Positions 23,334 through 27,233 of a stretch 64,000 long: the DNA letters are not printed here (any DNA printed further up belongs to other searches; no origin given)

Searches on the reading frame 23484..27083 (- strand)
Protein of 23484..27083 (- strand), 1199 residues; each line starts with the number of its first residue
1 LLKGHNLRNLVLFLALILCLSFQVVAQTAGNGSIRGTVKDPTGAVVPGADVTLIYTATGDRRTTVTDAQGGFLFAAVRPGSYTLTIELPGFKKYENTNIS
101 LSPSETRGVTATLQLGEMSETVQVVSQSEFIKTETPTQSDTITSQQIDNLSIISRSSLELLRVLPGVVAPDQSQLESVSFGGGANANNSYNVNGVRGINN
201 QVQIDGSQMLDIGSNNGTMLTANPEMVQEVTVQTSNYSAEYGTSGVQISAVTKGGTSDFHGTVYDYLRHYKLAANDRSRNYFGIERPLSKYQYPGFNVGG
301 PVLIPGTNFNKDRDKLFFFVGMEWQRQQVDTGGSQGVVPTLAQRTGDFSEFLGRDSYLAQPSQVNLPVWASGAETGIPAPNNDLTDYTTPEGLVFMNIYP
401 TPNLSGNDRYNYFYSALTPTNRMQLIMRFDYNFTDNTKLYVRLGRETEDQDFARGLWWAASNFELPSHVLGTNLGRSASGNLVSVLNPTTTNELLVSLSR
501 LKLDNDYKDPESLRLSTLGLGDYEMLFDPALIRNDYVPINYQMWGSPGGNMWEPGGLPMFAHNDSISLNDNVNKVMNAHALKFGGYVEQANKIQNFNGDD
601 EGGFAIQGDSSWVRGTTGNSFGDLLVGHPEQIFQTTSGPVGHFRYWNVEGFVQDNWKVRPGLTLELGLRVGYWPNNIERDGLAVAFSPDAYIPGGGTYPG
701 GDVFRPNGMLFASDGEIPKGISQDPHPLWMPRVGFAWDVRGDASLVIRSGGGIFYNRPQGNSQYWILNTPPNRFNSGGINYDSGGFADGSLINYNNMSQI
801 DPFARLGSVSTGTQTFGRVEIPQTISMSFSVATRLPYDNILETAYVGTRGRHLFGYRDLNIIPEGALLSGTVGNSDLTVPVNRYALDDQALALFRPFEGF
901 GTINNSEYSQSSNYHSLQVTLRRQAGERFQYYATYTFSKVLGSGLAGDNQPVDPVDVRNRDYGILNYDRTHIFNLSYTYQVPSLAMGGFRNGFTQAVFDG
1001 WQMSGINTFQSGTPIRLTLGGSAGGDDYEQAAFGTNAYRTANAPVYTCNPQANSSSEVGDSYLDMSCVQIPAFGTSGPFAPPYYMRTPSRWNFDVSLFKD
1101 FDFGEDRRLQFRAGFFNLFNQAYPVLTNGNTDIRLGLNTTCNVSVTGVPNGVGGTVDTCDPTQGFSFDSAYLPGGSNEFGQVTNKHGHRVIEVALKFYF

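Call 55: search_protein_families(library=pfam, proteins=[window:23484-27083:-], max_evalue=0.01)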
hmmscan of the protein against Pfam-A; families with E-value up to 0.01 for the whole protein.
window:23484-27083:- (1199 aa): 6 families
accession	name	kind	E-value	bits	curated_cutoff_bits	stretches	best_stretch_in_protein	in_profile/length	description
PF25183.1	OMP_b-brl_4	-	2.8e-149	499.5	30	1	251-1123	1-810/838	Outer membrane beta barrel domain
PF13620.12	CarboxypepD_reg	-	7.1e-22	78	32.3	1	33-114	1-82/82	Carboxypeptidase regulatory-like domain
PF07715.20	Plug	-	3.4e-09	37.6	23.9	1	133-245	3-103/107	TonB-dependent Receptor Plug Domain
PF13715.12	CarbopepD_reg_2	-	2.2e-08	34.4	32.2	1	34-115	1-78/88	CarboxypepD_reg-like domain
PF17210.9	SdrD_B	-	7.4e-05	23.4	29.7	1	38-90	16-68/112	SdrD B-like domain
PF14686.12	fn3_3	-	0.0006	20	24.4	1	63-106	28-72/75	Polysaccharide lyase family 4, domain II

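Call 82: find_encoding_contigs(protein=window:23484-26948:-, flank=3000, max_places=10)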
Protein window:23484-26948:- (1154 aa): 1 contig read that carries it; 1 place shown.
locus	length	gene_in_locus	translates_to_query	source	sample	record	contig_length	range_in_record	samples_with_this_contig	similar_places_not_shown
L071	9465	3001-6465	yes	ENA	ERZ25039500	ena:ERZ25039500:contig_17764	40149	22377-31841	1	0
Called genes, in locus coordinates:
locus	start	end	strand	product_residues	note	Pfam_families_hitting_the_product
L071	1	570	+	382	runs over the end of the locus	PF13432:TPR_16 (weak), PF13371:TPR_9 (weak), PF13432:TPR_16, PF12895:ANAPC3 (weak), PF14559:TPR_19 (weak), PF13414:TPR_11, PF00515:TPR_1 (weak), PF07719:TPR_2 (weak), +10 more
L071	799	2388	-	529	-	PF20094:GWxTD_dom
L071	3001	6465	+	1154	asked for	PF13620:CarboxypepD_reg, PF13715:CarbopepD_reg_2 (faint), PF07715:Plug, PF25183:OMP_b-brl_4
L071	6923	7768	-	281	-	-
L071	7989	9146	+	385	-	PF13432:TPR_16 (weak), PF13432:TPR_16 (weak), PF25063:ARM_TT21_C (weak), PF13424:TPR_12, PF12895:ANAPC3, PF13432:TPR_16, PF13414:TPR_11, PF14559:TPR_19, +21 more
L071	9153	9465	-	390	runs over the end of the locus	PF13432:TPR_16 (weak), PF03704:BTAD, PF12895:ANAPC3, PF13432:TPR_16, PF14559:TPR_19, PF13414:TPR_11, PF13432:TPR_16, PF14559:TPR_19, +17 more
